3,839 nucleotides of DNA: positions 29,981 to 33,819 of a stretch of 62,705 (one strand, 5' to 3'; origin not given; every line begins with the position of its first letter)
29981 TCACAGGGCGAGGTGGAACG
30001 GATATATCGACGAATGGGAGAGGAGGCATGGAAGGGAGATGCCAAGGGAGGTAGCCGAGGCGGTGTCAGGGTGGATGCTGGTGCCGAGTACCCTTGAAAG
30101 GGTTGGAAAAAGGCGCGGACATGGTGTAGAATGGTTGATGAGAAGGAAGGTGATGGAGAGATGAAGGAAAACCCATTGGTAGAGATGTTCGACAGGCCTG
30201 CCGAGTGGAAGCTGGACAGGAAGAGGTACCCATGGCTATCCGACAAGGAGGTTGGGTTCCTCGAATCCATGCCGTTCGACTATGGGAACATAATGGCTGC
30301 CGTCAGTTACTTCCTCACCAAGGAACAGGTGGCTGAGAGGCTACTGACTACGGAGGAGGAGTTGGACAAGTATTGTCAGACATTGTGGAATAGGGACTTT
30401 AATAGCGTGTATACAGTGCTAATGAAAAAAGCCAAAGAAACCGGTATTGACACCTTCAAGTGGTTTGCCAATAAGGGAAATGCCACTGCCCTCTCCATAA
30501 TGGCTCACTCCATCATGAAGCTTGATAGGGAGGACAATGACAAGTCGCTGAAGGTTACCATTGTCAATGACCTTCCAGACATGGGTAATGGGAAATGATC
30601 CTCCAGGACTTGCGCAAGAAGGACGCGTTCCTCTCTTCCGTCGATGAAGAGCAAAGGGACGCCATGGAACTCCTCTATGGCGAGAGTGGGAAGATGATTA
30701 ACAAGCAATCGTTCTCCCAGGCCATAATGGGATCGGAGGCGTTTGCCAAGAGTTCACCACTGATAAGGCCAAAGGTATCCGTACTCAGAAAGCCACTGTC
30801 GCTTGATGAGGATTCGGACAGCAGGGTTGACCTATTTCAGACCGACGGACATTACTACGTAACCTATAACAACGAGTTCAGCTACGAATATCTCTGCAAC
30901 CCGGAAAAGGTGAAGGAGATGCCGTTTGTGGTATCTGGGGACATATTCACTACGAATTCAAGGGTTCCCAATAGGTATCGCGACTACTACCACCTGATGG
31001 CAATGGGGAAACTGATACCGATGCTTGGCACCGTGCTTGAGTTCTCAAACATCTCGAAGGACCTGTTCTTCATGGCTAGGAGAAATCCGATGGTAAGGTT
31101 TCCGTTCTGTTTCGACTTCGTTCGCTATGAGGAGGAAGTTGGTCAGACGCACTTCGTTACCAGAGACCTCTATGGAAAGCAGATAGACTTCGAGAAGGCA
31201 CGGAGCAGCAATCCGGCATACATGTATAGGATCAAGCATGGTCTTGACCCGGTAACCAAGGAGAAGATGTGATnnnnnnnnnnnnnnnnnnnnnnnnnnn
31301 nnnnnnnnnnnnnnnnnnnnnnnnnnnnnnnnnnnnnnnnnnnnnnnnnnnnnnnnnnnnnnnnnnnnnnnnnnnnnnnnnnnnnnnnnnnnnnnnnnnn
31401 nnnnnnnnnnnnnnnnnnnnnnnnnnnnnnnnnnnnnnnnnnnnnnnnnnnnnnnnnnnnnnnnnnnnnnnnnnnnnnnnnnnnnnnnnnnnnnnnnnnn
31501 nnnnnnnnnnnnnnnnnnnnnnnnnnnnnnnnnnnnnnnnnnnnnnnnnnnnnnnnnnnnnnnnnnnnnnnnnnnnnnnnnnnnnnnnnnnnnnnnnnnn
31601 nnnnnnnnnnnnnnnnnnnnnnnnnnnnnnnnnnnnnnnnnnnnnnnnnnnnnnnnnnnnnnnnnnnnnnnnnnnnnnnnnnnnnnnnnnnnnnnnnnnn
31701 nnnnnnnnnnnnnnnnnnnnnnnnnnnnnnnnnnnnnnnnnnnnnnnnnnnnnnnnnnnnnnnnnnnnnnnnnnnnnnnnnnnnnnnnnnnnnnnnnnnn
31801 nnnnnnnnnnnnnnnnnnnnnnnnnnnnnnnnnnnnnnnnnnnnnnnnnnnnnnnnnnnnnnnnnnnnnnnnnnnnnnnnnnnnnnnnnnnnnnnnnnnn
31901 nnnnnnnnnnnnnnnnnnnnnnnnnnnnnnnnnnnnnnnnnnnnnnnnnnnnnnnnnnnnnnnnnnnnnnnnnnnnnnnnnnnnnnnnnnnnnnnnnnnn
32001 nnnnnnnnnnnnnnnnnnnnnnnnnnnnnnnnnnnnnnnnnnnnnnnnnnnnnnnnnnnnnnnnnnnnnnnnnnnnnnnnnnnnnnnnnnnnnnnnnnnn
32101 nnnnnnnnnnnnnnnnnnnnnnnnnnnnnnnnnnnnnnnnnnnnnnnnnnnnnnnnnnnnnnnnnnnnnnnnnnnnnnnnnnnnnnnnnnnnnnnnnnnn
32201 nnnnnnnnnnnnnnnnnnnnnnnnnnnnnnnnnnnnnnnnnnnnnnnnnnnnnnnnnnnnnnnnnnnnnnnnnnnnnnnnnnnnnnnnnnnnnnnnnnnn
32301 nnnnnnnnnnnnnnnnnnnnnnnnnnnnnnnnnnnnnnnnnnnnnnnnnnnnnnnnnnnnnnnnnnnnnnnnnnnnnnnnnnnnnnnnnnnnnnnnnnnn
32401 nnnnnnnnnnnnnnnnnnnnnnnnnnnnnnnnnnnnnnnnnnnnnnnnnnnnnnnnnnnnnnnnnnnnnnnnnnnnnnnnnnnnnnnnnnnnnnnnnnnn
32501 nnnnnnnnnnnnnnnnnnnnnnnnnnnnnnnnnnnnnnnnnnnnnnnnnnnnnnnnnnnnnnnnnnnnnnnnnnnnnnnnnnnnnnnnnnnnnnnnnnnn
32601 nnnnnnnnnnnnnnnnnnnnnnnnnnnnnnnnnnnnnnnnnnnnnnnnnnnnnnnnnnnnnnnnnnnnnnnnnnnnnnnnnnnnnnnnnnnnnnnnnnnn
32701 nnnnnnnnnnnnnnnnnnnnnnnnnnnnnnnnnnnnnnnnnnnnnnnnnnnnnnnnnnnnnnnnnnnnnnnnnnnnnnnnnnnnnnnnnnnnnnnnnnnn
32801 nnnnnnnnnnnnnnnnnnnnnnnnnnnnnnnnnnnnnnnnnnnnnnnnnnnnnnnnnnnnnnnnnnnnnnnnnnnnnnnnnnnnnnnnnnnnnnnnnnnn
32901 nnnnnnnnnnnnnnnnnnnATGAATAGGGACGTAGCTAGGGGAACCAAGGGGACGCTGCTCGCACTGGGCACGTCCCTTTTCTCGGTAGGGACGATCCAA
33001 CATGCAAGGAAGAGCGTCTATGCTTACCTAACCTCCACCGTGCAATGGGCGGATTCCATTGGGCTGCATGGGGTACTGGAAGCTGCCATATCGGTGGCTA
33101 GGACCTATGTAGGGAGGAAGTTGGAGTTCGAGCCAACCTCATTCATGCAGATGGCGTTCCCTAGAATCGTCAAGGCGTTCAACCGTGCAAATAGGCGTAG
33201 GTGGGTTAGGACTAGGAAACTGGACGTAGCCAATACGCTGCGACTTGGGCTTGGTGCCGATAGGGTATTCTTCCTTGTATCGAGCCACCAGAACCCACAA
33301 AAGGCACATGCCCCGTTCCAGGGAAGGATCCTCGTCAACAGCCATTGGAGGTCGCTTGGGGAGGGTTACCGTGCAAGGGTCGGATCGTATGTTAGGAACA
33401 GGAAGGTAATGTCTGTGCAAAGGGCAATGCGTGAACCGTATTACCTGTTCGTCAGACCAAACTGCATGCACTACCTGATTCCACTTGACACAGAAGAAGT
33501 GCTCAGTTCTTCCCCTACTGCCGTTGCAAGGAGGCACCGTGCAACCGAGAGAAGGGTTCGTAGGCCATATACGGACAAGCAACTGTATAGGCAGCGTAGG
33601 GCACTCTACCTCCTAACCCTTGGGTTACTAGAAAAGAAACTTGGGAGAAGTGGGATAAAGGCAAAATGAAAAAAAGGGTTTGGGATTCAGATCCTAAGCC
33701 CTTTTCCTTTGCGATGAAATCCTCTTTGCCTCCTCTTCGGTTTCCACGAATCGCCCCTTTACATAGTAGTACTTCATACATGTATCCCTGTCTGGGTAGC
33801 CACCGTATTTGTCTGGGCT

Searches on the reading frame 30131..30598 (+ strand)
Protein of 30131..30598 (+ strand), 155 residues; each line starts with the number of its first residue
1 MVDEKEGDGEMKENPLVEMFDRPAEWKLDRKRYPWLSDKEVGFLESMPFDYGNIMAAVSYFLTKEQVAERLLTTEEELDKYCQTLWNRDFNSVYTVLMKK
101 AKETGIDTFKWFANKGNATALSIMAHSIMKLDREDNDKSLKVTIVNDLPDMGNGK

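Call 23: search_protein_families(library=phrogs, proteins=[window:30131-30598:+], max_evalue=0.001)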
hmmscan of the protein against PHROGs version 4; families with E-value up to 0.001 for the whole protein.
window:30131-30598:+ (155 aa): 0 families

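Call 69: search_protein_families(library=ncbifam, proteins=[window:30131-30598:+], max_evalue=0.01)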
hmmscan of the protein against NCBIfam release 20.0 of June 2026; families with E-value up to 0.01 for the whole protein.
window:30131-30598:+ (155 aa): 0 families

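Call 75: find_homologous_proteins(query=window:30131-30598:+, max_evalue=0.001)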
Query window:30131-30598:+ (155 aa): 3 proteins with E <= 0.001 among 22 candidates.
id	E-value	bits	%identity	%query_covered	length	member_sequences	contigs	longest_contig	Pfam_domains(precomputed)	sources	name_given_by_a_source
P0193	6.2e-90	317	92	100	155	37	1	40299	-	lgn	-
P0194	9.0e-60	219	68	92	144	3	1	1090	-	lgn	-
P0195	4.5e-49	184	57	90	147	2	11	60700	-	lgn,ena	-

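Call 80: search_solved_structures(query=A3, max_evalue=10)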
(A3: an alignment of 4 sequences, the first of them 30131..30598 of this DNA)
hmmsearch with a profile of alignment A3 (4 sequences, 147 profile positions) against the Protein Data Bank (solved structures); distinct sequences matched with E-value up to 10: 11.
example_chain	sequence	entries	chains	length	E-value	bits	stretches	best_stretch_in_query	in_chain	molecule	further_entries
1etx_A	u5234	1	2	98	0.1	15.9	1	51-118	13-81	FACTOR FOR INVERSION STIMULATION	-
1fip_A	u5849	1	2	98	0.13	15.6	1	51-118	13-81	FACTOR FOR INVERSION STIMULATION (FIS)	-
1f36_A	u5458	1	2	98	0.13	15.6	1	51-118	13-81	FIS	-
7rd0_A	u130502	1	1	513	0.14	15.5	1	78-142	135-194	Penicillin-binding protein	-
4d2l_A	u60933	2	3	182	0.18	15.1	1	29-90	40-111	PROTEIN F1L | PROTEIN F1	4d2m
2vty_A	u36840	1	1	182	0.23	14.8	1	29-90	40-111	PROTEIN F1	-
1ety_A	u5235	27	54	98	0.39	14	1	51-118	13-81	FACTOR FOR INVERSION STIMULATION | FACTOR FOR INVERSION STIMULATION (FIS) | DNA-binding protein fis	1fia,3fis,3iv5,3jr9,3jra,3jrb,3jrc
4fis_A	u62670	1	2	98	0.41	13.9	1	51-117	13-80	FACTOR FOR INVERSION STIMULATION (FIS)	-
1etk_A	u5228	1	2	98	0.51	13.6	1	51-118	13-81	FACTOR FOR INVERSION STIMULATION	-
1etq_A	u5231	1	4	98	0.83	12.9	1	51-117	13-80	FACTOR FOR INVERSION STIMULATION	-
1xx4_A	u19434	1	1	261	1.2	12.5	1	88-137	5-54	3,2-trans-enoyl-CoA isomerase, mitochondrial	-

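Call 81: search_protein_families(library=pfam, proteins=[window:30131-30598:+], max_evalue=10)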
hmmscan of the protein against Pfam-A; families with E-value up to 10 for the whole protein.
window:30131-30598:+ (155 aa): 0 families

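Call 84: predict_structure(alignment_id=A3)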
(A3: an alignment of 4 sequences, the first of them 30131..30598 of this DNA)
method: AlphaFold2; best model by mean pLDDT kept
length: 155 residues; sequences in the alignment: 4
mean_pLDDT: 58.9   pTM: 0.54
mean pLDDT of the five models: 58.9, 46.7, 43.0, 41.3, 38.5
residues with pLDDT >= 90: 0; 70-90: 57; 50-70: 32; < 50: 66
segments of 3 or more residues with pLDDT < 50: 1-13, 22-25, 108-155
pLDDT, mean of each block of 10 residues (from residue 1): 37 53 57 80 74 67 80 83 77 76 55 45 42 38 33 32
secondary structure, 60 per line:
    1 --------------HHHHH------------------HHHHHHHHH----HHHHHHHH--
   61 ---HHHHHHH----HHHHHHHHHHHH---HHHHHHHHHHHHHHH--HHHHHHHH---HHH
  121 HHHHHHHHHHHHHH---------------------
elements in order: H15-19 H38-46 H51-58 H64-70 H75-86 H90-104 H107-114 H118-134

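Call 86: fold_search(model_id=the predicted structure, library=pdb)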
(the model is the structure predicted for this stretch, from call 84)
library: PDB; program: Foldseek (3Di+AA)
matches with E <= 10: 50; with E <= 0.001: 0
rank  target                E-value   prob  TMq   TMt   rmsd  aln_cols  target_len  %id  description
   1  3iwf_A                4.5e-01  0.57  0.26  0.40   6.1        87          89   17  The Crystal Structure of the N-terminal domain of a RpiR Transcriptional Regulator from Staphylococcus epidermidis to  (released 2009-09-15)
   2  3iwf_B                8.3e-01  0.41  0.26  0.40   6.1        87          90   17  The Crystal Structure of the N-terminal domain of a RpiR Transcriptional Regulator from Staphylococcus epidermidis to  (released 2009-09-15)
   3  6zqa_UH               2.3e+00  0.02  0.14  0.07  18.2       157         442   13  Cryo-EM structure of the 90S pre-ribosome from Saccharomyces cerevisiae, state A (Poly-Ala) (released 2020-09-23)
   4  1zlk_A                2.6e+00  0.14  0.23  0.42   5.3        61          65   20  Crystal Structure of the Mycobacterium tuberculosis Hypoxic Response Regulator DosR C-terminal Domain-DNA Complex (released 2006-01-31)
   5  6swi                  3.6e+00  0.25  0.27  0.33   3.1        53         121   30  The C-terminal domain of AraT, a response regulator from Geobacillus stearothermophilus (released 2020-10-14)
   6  8rky_BBB              3.8e+00  0.03  0.17  0.14  10.8       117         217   15  X-ray structure of the drug binding domain of AlbA in complex with the KMR-14-14 compound of the pyrrolobenzodiazepi (released 2025-01-15)
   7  8k3b                  4.6e+00  0.15  0.26  0.16   5.8        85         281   12  The Pseudomonas aeruginosa RccR protein complexed with KDPG (released 2023-12-20)
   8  8txl_A                4.6e+00  0.09  0.23  0.14   7.2        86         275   12  Nan Regulatory Protein full length mutant R148A (released 2024-09-11)
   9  8e0m_G                4.8e+00  0.04  0.18  0.18  12.2       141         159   14  Homotrimeric variant of tcTRP9, BGL15 (released 2023-04-12)
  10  9g33_UU               4.8e+00  0.03  0.17  0.05  13.4       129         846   16  Stalled 90S - Utp23-Krr1-deltaC3 (released 2025-06-18)
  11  6neq_e                4.8e+00  0.02  0.15  0.08  18.1       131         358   14  Structure of human mitochondrial translation initiation factor 3 bound to the small ribosomal subunit-Class-II (released 2019-02-27)
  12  3oio                  5.1e+00  0.12  0.26  0.35  10.1        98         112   11  Crystal structure of transcriptional regulator (AraC-type DNA-binding domain-containing proteins) from Chromobacterium v (released 2010-09-08)
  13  4ivn_A                5.4e+00  0.13  0.26  0.16   7.2        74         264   19  The Vibrio vulnificus NanR protein complexed with ManNAc-6P (released 2013-07-17)
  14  2krf_MODEL_1_A        5.4e+00  0.12  0.24  0.45   3.8        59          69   20  NMR solution structure of the DNA binding domain of Competence protein A (released 2010-04-07)
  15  1je8_E                5.4e+00  0.11  0.22  0.38   4.1        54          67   15  Two-Component response regulator NarL/DNA Complex: DNA Bending Found in a High Affinity Site (released 2002-09-27)
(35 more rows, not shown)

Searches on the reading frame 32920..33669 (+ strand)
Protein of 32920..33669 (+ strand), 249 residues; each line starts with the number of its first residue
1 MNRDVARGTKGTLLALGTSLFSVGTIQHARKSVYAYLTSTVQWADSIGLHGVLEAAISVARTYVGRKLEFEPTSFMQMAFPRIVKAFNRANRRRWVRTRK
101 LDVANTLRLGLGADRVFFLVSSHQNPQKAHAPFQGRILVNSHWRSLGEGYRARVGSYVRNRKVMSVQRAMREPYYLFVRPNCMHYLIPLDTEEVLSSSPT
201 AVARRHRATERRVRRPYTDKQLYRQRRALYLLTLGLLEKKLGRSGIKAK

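Call 22: search_protein_families(library=pfam, proteins=[window:32920-33669:+], max_evalue=0.01)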
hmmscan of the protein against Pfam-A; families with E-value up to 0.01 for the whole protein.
window:32920-33669:+ (249 aa): 0 families

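Call 23: search_protein_families(library=phrogs, proteins=[window:32920-33669:+], max_evalue=0.001)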
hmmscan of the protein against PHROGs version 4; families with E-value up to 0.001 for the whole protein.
window:32920-33669:+ (249 aa): 0 families

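Call 69: search_protein_families(library=ncbifam, proteins=[window:32920-33669:+], max_evalue=0.01)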
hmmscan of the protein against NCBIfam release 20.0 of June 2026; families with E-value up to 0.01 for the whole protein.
window:32920-33669:+ (249 aa): 0 families

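Call 81: search_protein_families(library=pfam, proteins=[window:32920-33669:+], max_evalue=10)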
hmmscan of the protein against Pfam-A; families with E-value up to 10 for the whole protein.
window:32920-33669:+ (249 aa): 1 family
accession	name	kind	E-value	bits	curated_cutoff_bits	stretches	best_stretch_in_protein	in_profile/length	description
PF06152.16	Phage_min_cap2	-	0.056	12.8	26.3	1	117-188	221-281/366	Phage minor capsid protein 2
